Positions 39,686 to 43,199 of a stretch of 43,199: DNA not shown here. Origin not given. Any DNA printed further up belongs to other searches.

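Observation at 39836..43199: A 3,177-aa ORF crosses the assembly junction and occupies 22% of a 43-kb genome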

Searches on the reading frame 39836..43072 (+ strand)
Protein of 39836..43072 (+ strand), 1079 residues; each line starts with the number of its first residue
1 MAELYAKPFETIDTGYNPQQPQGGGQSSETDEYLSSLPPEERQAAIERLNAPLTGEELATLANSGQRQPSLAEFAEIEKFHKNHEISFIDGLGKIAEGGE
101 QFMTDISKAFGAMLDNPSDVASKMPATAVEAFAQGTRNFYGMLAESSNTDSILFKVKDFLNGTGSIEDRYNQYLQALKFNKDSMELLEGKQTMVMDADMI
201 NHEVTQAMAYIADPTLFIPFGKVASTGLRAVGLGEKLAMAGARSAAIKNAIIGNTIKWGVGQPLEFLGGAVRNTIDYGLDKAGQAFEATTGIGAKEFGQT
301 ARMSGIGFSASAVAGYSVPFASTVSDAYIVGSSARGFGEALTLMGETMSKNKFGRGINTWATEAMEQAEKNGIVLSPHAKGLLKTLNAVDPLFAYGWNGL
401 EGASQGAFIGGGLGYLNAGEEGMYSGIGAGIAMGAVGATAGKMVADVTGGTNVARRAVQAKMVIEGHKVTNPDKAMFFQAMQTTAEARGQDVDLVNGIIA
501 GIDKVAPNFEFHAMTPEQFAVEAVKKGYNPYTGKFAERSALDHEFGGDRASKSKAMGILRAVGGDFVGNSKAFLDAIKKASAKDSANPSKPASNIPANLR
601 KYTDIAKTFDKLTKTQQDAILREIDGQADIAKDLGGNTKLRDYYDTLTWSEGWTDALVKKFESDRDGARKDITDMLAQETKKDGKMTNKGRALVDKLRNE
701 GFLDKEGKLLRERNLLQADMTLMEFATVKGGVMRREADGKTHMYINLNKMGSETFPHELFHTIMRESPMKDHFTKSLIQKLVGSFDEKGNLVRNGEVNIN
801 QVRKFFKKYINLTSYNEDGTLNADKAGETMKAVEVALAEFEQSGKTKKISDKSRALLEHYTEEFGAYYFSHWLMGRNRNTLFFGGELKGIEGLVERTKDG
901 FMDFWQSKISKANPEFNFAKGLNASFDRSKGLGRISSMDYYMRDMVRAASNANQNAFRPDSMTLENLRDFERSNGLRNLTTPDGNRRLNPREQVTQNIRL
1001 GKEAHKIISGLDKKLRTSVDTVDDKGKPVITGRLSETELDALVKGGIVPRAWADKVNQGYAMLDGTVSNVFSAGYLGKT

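Call 5: search_protein_families(library=phrogs, proteins=[window:39836-43072:+], max_evalue=0.01)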
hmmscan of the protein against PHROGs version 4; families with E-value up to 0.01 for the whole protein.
window:39836-43072:+ (1079 aa): 0 families

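Call 6: search_dna_similar(query=window:39836-43072:+, collection=phages, mode=protein, max_rows=30)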
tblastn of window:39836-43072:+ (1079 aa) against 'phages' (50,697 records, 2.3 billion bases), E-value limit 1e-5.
No match.

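Call 13: search_solved_structures(query=window:39836-43072:+, max_evalue=1)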
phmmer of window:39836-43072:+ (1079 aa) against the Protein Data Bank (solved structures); distinct sequences matched with E-value up to 1: 4.
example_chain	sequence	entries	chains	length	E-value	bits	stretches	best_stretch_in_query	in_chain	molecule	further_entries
9fs5_A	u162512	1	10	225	0.0013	20.6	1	389-510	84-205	TraT complement resistance protein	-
9e2v_A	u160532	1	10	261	0.0018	20.1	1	389-510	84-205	TraT complement resistance protein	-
9fsm_A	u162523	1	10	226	0.0027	19.5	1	389-486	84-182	TraT complement resistance protein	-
3mbo_A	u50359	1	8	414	0.93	11.1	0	440-530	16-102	Glycosyltransferase, group 1 family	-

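Call 17: find_related_loci(query=window:39836-43072:+, collection=viral_contigs, flank=10000)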
Query window:39836-43072:+ (1079 aa) in viral_contigs; peptide patterns used: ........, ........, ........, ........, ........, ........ (x = any residue, [..] = any of these).
9 stretches matched a pattern; 7 encode a relative of the query (tblastn E <= 1e-3); 5 distinct loci.
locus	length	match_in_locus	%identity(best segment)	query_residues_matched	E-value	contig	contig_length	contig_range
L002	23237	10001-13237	85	1-1079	0e+0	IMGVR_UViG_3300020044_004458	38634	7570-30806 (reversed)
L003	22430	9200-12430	82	1-1077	0e+0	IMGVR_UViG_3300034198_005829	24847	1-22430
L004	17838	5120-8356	85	1-1079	0e+0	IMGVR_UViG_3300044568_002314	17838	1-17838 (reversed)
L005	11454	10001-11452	84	1-484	0e+0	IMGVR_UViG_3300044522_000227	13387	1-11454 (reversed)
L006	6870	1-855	90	795-1079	3e-168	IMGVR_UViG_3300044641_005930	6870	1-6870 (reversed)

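Call 113: search_protein_families(library=ncbifam, proteins=[window:39836-43072:+], max_evalue=0.1)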
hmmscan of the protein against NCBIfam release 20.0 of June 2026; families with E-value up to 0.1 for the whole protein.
window:39836-43072:+ (1079 aa): 1 family
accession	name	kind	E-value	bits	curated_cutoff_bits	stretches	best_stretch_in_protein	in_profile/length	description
NF010291.0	PRK13731.1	equivalog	0.0012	18.4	445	1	398-505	115-220/243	conjugal transfer complement resistance protein TraT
